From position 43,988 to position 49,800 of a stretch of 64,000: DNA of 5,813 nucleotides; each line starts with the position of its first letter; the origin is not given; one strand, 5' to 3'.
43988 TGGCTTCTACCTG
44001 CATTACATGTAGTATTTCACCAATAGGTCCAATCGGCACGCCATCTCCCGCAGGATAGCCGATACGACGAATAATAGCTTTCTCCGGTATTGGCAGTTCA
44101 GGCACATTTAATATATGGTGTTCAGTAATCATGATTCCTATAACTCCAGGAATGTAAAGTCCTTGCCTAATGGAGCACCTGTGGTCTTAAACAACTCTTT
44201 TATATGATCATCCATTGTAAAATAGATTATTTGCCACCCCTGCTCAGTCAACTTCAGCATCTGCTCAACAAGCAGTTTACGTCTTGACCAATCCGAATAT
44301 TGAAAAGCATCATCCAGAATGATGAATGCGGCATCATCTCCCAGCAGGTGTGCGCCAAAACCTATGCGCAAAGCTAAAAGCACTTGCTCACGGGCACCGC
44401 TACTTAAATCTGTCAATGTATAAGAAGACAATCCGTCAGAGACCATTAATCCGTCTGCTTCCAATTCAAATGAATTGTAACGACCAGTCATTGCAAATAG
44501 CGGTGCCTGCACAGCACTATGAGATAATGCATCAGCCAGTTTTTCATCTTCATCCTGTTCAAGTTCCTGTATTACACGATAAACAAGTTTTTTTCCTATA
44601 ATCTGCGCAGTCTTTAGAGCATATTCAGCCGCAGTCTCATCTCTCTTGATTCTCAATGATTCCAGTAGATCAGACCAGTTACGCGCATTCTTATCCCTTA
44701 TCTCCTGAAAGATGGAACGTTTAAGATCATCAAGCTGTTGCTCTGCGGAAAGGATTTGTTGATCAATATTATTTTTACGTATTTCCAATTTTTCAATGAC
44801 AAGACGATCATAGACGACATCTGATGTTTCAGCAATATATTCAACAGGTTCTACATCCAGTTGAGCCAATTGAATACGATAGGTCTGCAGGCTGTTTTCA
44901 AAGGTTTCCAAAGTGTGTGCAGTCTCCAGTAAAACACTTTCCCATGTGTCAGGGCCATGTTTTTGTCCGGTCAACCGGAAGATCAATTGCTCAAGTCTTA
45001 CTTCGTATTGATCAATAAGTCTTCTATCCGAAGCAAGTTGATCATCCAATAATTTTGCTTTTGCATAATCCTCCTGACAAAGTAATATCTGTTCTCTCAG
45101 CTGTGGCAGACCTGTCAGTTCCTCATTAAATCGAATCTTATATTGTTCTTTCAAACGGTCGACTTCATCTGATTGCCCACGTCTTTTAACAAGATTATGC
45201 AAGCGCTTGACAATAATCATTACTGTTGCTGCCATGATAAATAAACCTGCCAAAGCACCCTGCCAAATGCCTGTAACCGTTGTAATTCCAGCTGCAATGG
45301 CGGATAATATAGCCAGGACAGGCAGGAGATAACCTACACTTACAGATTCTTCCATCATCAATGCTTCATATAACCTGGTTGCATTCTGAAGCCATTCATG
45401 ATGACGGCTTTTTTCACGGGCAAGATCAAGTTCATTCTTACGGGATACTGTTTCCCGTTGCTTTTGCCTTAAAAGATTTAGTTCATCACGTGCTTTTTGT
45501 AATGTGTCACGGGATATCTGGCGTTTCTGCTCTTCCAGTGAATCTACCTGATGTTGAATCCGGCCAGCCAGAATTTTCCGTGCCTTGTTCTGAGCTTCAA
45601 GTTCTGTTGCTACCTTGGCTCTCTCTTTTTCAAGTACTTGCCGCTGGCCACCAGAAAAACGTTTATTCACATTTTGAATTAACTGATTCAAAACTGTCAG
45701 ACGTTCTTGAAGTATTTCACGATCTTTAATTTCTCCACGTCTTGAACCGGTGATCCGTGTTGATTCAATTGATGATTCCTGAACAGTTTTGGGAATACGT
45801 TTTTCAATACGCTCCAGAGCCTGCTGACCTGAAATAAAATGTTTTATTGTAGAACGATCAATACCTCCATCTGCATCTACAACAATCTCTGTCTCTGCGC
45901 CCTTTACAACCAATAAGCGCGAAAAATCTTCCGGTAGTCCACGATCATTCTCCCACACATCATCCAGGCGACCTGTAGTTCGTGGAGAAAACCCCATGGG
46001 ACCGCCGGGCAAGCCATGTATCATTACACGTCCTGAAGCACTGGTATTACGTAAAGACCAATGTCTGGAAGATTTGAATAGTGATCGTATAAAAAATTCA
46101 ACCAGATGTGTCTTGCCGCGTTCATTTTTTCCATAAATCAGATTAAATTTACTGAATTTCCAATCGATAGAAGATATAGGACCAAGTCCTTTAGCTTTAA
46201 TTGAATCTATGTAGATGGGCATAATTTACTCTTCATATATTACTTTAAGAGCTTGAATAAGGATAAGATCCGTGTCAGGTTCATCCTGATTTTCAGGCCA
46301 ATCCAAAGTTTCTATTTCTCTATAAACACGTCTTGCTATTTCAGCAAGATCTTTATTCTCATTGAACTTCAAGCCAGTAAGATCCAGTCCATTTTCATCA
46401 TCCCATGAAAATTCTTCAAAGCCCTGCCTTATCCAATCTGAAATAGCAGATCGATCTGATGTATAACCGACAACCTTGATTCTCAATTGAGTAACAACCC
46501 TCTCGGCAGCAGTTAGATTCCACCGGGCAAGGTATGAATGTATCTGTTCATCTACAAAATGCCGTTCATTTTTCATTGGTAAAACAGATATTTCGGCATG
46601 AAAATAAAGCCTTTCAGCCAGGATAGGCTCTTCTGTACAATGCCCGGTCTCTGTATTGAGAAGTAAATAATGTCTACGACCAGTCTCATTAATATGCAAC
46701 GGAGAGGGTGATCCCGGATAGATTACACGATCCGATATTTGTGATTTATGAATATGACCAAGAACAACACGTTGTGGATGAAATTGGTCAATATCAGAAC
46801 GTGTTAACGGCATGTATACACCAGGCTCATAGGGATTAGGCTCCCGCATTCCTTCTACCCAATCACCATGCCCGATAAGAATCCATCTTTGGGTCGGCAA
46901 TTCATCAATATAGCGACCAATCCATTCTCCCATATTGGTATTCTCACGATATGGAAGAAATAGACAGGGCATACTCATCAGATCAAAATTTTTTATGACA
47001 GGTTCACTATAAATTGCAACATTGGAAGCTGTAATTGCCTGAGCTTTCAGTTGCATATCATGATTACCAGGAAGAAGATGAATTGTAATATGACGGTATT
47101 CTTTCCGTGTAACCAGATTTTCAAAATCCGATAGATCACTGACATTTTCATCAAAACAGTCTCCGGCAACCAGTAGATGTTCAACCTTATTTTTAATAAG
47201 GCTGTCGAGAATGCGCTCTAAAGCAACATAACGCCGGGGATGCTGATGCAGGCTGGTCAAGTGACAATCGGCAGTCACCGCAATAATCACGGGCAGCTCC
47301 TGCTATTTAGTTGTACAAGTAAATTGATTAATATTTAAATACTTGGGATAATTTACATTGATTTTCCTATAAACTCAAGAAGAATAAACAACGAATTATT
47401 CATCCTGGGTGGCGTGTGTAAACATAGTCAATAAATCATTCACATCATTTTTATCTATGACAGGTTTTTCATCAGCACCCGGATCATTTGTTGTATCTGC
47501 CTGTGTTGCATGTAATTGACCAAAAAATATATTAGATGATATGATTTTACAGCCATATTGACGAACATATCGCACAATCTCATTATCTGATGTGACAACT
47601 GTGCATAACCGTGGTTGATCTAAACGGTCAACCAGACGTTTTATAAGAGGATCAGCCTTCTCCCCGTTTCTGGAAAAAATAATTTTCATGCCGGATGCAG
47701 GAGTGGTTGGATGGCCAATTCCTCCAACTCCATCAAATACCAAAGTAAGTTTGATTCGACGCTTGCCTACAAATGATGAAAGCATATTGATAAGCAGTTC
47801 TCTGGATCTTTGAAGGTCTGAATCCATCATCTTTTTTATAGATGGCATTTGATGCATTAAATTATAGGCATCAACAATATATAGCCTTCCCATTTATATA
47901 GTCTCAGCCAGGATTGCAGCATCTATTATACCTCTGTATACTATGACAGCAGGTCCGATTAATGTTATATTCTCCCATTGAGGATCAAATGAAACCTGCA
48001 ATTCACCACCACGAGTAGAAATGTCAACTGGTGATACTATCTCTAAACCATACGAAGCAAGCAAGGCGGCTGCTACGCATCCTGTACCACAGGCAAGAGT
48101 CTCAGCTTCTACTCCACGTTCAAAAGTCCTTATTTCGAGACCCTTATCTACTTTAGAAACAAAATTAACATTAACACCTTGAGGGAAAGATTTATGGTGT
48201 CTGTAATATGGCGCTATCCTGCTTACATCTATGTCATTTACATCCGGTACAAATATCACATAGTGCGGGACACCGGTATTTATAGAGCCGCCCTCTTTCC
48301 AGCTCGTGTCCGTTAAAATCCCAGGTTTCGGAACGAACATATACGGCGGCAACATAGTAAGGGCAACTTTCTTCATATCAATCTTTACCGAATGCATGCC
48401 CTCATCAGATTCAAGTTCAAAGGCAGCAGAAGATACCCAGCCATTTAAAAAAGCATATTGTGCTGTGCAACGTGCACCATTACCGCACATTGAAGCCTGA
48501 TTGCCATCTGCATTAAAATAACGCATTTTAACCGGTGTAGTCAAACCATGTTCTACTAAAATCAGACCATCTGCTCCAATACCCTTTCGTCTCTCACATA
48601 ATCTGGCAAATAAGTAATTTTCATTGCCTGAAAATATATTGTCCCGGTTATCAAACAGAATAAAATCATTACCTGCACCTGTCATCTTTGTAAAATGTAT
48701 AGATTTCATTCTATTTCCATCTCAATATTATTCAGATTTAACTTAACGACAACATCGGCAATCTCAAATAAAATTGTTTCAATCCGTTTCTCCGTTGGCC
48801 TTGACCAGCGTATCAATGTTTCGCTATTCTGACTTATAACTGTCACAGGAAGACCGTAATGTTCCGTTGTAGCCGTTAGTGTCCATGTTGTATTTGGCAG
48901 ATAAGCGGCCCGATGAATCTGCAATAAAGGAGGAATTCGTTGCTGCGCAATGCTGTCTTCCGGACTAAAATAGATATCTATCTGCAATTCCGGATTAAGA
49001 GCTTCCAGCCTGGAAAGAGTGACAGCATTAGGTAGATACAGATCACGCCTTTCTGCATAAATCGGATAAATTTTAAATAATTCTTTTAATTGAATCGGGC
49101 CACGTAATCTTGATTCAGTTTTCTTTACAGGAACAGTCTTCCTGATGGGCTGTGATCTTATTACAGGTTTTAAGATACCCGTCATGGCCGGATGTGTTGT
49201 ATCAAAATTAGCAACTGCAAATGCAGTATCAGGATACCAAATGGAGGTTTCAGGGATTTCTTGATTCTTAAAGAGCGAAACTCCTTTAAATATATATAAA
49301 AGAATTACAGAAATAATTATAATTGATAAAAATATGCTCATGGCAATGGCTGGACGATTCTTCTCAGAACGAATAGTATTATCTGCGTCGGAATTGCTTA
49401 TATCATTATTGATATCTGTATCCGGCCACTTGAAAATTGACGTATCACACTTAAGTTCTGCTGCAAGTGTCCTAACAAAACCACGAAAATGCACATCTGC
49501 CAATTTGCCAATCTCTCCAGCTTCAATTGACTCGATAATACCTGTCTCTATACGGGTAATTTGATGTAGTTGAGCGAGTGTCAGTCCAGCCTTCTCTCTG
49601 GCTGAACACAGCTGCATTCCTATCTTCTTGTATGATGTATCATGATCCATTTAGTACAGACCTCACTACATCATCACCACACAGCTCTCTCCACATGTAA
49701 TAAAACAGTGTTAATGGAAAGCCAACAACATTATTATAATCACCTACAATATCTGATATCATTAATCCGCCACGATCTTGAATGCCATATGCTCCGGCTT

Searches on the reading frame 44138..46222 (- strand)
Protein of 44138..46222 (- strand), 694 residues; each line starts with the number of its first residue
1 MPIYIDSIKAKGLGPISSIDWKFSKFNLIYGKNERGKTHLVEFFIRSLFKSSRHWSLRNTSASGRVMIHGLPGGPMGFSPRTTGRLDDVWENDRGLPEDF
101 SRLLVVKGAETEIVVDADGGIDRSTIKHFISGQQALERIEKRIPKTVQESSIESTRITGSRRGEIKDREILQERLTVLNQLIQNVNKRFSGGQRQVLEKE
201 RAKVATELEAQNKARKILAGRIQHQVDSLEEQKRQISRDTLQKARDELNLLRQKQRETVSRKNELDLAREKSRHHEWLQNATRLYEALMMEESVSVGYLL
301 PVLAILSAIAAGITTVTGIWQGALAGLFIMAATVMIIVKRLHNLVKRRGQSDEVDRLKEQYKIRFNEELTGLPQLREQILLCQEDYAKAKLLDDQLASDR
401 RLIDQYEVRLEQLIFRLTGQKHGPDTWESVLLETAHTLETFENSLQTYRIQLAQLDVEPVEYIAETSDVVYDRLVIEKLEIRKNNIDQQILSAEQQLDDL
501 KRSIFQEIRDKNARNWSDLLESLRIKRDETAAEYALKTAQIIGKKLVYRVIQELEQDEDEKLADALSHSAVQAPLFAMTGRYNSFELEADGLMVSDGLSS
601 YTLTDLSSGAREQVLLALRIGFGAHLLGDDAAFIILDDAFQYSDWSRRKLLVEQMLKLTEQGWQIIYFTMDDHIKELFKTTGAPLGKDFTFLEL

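Call 11: search_protein_families(library=pfam, proteins=[window:44138-46222:-], max_evalue=0.001)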
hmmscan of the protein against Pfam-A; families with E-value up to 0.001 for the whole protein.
window:44138-46222:- (694 aa): 1 family
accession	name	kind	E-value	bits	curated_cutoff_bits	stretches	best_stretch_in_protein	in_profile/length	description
PF02463.25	SMC_N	-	0.00023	21.1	40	0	353-674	135-201/220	RecF/RecN/SMC N terminal domain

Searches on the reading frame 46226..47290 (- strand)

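Call 76: search_protein_families(library=pfam, proteins=[window:46226-47290:-], max_evalue=0.00001)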
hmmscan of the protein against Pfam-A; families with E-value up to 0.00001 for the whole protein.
window:46226-47290:- (354 aa): 2 families
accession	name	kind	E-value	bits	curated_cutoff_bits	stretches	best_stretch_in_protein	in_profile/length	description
PF00149.33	Metallophos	-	1.3e-12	49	21.5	1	2-182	2-190/191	Calcineurin-like phosphoesterase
PF12850.12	Metallophos_2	-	7e-09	36.3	27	1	1-215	1-153/154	Calcineurin-like phosphoesterase superfamily domain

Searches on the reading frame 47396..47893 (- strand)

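Call 80: search_protein_families(library=pfam, proteins=[window:47396-47893:-], max_evalue=0.0001)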
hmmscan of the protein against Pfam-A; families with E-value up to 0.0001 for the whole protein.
window:47396-47893:- (165 aa): 1 family
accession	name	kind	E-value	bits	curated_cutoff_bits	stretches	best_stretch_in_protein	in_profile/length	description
PF05991.17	NYN_YacP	-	9.3e-29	101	24.6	1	6-137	2-137/166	YacP-like NYN domain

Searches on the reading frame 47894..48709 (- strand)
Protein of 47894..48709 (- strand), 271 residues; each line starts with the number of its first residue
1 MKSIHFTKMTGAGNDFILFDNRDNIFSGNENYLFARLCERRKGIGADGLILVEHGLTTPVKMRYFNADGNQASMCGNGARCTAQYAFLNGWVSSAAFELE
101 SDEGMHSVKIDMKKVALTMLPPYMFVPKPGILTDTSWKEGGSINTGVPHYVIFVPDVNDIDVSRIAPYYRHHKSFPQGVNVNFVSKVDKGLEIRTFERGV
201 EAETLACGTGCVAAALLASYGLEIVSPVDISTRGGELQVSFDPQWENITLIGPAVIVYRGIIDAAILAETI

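Call 80: search_protein_families(library=pfam, proteins=[window:47894-48709:-], max_evalue=0.0001)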
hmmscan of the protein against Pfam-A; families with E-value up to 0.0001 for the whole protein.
window:47894-48709:- (271 aa): 1 family
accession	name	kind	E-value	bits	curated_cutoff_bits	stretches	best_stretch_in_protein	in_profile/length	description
PF01678.24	DAP_epimerase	-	2.2e-45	154.1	34.7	2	6-117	1-113/121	Diaminopimelate epimerase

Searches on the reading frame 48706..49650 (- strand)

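Call 76: search_protein_families(library=pfam, proteins=[window:48706-49650:-], max_evalue=0.00001)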
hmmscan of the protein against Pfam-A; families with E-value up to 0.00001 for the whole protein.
window:48706-49650:- (314 aa): 1 family
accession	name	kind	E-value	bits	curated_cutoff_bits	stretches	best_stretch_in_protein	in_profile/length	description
PF13413.12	HTH_25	-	1.6e-10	41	24.6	1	14-69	2-58/62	Helix-turn-helix domain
